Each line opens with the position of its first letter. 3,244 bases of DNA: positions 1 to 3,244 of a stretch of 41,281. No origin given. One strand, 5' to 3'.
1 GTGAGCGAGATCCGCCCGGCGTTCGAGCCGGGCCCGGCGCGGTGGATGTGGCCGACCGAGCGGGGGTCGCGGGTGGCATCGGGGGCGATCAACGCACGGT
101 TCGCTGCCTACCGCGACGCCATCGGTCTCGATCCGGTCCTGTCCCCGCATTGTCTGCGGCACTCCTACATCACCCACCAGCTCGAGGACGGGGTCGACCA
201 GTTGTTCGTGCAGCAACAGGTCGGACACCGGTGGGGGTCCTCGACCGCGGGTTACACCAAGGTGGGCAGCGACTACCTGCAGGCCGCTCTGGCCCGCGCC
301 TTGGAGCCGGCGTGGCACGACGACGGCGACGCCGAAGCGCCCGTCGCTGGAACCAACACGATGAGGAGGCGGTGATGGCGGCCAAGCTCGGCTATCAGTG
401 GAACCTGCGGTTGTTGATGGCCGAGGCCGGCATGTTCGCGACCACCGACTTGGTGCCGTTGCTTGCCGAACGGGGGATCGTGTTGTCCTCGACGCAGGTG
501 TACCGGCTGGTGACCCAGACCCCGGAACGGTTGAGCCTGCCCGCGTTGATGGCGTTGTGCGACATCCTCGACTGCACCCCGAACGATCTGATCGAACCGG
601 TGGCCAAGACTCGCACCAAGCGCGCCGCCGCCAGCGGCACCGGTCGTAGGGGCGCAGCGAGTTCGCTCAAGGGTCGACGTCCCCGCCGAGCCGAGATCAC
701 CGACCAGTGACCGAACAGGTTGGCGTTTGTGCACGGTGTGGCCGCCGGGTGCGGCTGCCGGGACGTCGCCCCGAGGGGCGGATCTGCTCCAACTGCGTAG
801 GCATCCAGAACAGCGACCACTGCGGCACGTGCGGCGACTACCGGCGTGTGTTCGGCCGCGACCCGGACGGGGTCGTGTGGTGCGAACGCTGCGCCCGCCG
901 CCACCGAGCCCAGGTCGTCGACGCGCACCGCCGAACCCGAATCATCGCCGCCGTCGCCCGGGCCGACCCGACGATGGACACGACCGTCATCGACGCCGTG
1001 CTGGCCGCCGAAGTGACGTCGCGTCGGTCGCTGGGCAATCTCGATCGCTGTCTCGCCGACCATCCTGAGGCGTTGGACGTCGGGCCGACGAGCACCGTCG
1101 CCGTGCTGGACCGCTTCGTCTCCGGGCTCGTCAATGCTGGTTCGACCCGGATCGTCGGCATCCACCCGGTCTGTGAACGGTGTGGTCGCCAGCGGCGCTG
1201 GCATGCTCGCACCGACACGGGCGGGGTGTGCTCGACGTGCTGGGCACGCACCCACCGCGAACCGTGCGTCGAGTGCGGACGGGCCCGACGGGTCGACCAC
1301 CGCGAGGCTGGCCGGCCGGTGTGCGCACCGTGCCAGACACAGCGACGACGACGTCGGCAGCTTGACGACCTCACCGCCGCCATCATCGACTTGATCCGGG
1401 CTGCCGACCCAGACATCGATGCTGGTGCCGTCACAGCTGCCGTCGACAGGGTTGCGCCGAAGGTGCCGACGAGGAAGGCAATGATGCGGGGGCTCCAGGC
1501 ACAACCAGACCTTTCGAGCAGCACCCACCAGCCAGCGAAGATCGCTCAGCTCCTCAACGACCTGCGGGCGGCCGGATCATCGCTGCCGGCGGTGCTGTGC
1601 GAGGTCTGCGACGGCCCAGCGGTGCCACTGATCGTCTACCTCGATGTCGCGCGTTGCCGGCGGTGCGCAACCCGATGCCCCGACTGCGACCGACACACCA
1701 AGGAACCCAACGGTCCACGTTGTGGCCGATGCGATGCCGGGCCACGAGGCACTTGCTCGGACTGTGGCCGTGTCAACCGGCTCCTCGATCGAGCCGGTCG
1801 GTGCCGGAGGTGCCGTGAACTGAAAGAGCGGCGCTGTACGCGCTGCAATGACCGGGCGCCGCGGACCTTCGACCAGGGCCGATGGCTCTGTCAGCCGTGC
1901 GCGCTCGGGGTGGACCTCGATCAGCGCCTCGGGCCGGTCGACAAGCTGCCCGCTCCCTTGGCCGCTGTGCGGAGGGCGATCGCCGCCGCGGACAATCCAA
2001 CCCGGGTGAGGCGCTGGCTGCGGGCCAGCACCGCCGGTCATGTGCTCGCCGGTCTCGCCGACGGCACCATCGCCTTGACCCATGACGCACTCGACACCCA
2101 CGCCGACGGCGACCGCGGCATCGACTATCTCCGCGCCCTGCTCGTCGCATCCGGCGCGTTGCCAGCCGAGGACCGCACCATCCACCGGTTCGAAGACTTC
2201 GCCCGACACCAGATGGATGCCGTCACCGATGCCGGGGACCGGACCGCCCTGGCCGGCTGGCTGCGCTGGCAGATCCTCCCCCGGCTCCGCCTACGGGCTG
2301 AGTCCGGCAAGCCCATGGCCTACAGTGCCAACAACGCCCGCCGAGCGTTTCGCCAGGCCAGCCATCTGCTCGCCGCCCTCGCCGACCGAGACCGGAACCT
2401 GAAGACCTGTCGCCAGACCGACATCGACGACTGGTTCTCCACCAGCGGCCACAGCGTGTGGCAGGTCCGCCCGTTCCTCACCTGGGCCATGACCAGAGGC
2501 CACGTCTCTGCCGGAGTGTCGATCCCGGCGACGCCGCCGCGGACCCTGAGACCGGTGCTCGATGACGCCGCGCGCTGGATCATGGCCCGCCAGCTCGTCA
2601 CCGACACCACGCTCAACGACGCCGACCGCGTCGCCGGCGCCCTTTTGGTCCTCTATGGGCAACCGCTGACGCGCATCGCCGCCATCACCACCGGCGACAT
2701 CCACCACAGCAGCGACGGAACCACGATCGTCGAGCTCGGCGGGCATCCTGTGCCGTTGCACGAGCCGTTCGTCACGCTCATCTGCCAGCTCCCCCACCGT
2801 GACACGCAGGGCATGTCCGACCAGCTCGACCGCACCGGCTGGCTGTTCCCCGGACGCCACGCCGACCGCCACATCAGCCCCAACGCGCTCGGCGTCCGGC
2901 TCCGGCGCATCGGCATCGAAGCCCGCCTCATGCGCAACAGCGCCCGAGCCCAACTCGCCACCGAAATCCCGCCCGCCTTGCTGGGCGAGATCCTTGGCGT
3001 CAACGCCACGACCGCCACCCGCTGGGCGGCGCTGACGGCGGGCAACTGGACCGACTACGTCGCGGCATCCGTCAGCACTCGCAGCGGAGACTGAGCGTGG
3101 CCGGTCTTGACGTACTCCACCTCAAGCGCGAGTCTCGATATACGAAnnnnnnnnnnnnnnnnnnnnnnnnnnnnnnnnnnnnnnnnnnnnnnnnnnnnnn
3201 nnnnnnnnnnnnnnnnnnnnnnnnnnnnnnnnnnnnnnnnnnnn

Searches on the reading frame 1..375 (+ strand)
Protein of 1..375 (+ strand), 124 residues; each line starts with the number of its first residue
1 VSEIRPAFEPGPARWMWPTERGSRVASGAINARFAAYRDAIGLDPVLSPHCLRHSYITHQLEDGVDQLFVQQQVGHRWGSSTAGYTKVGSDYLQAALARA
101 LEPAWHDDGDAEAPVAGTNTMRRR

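Call 9: search_protein_families(library=pfam, proteins=[window:1-375:+], max_evalue=0.01)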
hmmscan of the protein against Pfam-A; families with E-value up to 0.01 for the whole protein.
window:1-375:+ (124 aa): 1 family
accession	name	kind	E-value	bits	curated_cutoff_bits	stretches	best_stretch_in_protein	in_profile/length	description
PF00589.27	Phage_integrase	-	7.8e-12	45.7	27.1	1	14-88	94-168/172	Phage integrase family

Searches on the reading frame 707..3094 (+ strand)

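Call 8: search_protein_families(library=pfam, proteins=[window:707-3094:+], max_evalue=0.01)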
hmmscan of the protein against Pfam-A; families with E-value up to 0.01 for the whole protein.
window:707-3094:+ (795 aa): 0 families

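Call 33: search_protein_families(library=ncbifam, proteins=[window:707-3094:+], max_evalue=0.01)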
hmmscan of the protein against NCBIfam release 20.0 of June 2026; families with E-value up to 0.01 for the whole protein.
window:707-3094:+ (795 aa): 1 family
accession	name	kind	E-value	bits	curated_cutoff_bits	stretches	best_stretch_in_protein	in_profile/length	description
NF005837.0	PRK07742.1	equivalog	0.005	16.2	409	0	77-142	173-233/299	phosphate butyryltransferase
